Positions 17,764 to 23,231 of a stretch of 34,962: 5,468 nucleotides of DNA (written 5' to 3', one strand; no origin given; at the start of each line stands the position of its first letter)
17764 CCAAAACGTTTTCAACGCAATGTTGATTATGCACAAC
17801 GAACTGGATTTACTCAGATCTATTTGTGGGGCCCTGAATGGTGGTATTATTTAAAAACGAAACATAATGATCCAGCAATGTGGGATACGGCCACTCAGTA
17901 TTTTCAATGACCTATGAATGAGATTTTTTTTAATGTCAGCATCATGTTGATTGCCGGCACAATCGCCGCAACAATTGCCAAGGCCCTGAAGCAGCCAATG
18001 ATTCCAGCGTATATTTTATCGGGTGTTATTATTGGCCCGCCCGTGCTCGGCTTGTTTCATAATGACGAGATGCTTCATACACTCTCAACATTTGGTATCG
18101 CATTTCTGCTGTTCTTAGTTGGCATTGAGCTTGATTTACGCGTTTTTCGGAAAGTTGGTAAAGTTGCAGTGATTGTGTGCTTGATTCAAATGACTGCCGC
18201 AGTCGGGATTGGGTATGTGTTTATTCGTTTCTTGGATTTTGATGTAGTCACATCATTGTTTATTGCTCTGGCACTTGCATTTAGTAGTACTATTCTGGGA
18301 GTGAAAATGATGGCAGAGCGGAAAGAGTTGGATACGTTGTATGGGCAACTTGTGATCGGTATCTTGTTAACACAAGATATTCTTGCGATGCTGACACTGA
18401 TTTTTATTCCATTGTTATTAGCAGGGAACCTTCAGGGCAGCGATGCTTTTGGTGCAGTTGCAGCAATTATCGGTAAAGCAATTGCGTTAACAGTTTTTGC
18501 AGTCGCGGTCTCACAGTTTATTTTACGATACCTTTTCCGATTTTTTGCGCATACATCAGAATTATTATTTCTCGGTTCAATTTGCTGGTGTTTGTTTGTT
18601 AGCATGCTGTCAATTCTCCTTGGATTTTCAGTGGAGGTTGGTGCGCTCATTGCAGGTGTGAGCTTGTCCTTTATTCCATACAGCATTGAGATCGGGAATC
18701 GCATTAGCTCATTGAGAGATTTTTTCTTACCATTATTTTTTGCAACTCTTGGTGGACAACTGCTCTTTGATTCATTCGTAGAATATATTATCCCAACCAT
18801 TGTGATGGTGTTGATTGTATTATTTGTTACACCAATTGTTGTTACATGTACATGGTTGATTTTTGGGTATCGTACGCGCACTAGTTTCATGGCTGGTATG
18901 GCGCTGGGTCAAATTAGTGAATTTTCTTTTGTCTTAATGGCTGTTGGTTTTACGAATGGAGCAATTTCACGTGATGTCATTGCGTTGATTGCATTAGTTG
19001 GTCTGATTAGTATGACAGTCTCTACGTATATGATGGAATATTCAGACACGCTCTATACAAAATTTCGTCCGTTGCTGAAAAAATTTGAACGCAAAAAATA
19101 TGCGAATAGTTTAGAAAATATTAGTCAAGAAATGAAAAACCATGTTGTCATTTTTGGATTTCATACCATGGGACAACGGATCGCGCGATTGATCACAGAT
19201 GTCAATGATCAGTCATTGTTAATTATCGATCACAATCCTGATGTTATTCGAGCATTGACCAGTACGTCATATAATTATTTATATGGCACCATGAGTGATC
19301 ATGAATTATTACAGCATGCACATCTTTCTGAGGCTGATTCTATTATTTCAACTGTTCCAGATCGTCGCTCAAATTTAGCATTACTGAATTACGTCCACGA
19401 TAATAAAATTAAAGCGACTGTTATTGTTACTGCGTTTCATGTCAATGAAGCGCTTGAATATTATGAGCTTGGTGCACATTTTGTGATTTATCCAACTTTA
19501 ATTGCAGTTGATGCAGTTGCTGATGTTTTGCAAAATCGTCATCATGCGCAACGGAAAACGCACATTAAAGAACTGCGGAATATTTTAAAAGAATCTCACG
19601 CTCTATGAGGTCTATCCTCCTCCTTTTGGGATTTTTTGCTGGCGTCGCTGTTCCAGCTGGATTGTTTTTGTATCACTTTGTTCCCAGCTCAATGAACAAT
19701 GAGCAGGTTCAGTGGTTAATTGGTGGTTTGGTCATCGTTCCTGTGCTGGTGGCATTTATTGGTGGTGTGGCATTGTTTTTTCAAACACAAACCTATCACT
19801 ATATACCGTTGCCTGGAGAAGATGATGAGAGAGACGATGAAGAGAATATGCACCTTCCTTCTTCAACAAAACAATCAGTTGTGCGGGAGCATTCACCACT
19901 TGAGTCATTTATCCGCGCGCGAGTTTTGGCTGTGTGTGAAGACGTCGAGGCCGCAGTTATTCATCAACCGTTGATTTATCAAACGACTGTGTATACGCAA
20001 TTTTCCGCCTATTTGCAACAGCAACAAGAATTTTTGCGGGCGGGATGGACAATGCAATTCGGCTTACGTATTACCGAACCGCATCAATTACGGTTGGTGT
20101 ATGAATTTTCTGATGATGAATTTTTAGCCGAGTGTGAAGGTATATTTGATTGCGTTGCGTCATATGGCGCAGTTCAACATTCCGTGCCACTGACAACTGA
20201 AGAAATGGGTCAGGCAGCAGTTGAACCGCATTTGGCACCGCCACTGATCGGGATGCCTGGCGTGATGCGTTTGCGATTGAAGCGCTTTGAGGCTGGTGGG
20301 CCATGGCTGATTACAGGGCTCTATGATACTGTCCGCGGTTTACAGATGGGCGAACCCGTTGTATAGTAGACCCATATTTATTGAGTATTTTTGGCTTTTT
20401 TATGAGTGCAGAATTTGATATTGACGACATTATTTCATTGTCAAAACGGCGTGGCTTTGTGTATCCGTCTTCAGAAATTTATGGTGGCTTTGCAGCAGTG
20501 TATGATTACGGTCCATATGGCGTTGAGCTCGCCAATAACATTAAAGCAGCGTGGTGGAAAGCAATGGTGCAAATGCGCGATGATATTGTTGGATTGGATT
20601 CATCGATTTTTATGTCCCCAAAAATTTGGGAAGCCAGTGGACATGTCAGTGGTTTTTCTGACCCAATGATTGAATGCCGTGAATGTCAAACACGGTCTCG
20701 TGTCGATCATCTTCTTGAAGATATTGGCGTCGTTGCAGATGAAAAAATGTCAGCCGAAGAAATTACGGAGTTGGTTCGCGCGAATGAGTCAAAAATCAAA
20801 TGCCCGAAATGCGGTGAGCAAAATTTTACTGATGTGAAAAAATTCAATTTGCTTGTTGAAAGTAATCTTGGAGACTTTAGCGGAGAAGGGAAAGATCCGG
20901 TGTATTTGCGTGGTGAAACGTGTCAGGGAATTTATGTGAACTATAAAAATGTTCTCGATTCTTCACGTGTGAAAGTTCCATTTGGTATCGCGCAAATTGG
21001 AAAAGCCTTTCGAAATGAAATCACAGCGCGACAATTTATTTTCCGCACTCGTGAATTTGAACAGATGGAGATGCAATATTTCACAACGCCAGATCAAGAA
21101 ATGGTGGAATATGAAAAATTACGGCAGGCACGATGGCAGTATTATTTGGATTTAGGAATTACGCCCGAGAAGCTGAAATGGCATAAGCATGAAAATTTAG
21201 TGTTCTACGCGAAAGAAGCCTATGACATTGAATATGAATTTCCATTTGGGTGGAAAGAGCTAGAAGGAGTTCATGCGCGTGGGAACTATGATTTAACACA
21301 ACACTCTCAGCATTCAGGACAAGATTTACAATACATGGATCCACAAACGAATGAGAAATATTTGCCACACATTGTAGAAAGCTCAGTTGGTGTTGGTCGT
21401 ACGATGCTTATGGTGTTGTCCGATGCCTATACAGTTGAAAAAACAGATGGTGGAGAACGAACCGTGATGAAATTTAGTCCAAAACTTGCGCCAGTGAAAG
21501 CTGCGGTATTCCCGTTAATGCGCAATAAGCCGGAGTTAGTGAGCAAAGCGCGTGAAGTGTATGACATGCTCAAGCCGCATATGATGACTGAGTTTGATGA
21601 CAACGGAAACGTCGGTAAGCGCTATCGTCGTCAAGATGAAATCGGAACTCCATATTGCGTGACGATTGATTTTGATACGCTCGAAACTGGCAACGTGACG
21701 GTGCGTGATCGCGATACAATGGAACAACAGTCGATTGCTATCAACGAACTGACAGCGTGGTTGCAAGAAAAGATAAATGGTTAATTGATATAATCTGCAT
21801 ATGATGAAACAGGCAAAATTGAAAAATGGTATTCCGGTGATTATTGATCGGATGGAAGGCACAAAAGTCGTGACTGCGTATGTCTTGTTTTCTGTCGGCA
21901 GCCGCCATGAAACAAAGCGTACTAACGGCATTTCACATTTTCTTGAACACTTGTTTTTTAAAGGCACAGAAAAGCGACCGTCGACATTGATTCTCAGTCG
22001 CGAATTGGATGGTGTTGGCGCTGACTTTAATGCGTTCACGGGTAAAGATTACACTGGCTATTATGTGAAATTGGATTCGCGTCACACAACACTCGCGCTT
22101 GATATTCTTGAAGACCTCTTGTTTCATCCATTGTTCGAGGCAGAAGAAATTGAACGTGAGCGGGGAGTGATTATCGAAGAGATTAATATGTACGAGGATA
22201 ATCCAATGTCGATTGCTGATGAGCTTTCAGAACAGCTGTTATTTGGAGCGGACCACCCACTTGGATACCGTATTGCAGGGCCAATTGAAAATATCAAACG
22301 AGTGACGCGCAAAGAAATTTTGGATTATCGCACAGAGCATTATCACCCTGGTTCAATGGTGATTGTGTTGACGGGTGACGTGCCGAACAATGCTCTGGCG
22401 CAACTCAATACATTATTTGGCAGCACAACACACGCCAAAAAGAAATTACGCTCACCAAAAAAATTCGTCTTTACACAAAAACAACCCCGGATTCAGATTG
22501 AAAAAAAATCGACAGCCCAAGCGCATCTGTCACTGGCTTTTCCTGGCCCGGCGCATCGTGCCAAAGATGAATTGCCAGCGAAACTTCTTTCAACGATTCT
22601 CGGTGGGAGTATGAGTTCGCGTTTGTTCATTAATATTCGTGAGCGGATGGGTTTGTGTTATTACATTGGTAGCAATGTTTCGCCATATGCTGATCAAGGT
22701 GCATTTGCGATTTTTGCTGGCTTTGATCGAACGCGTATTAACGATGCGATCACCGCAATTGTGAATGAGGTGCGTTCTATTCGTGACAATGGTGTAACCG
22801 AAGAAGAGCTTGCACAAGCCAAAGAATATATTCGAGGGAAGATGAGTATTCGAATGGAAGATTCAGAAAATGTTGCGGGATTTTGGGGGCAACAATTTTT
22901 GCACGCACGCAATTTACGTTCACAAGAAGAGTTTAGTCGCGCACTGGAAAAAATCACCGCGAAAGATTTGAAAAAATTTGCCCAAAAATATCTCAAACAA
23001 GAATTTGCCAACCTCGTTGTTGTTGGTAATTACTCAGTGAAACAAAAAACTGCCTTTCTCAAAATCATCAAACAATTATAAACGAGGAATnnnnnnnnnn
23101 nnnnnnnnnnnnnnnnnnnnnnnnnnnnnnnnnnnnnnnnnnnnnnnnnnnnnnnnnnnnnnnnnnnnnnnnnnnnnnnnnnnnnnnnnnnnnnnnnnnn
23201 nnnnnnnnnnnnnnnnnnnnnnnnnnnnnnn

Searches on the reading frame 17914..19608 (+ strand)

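Call 111: search_protein_families(library=pfam, proteins=[window:17914-19608:+], max_evalue=0.00001)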
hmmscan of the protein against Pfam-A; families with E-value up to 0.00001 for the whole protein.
window:17914-19608:+ (564 aa): 2 families
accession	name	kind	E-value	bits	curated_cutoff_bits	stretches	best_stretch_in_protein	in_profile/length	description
PF00999.27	Na_H_Exchanger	-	2.1e-59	201.7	26.2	1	13-370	6-365/375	Sodium/hydrogen exchanger, transmembrane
PF02254.24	TrkA_N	-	2.3e-18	67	23.8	1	411-527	1-116/116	TrkA-N domain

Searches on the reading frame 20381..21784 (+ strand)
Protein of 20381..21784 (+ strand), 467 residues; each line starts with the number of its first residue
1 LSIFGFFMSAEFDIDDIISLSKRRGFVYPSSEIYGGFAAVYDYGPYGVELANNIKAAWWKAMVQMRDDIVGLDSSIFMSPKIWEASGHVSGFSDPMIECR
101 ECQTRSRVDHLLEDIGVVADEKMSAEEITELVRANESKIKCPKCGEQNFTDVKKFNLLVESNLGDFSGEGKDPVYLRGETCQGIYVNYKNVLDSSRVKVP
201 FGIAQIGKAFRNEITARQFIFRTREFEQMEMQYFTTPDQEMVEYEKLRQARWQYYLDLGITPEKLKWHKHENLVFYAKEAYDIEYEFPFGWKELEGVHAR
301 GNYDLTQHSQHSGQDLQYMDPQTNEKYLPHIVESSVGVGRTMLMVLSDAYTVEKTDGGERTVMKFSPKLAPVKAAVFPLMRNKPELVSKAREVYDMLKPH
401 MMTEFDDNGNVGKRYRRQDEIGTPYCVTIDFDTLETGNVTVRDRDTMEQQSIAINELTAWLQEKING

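Call 112: search_protein_families(library=pfam, proteins=[window:20381-21784:+], max_evalue=0.00001)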
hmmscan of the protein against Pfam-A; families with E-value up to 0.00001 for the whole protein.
window:20381-21784:+ (467 aa): 2 families
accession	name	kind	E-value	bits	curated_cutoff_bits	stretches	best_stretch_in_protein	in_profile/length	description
PF03129.25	HGTP_anticodon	-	6.2e-23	81.2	21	1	373-464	1-94/94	Anticodon binding domain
PF00587.30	tRNA-synt_2b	-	6.2e-16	59.4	29.3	1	169-347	6-177/179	tRNA synthetase class II core domain (G, H, P, S and T)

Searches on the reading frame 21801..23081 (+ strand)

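Call 112: search_protein_families(library=pfam, proteins=[window:21801-23081:+], max_evalue=0.00001)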
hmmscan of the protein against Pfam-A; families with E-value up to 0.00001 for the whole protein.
window:21801-23081:+ (426 aa): 2 families
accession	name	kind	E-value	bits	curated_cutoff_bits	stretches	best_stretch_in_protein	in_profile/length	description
PF05193.26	Peptidase_M16_C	-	1.5e-48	165.5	23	1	168-342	2-179/181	Peptidase M16 inactive domain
PF00675.25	Peptidase_M16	-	1.6e-35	122.7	22.3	1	14-145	3-134/149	Insulinase (Peptidase family M16)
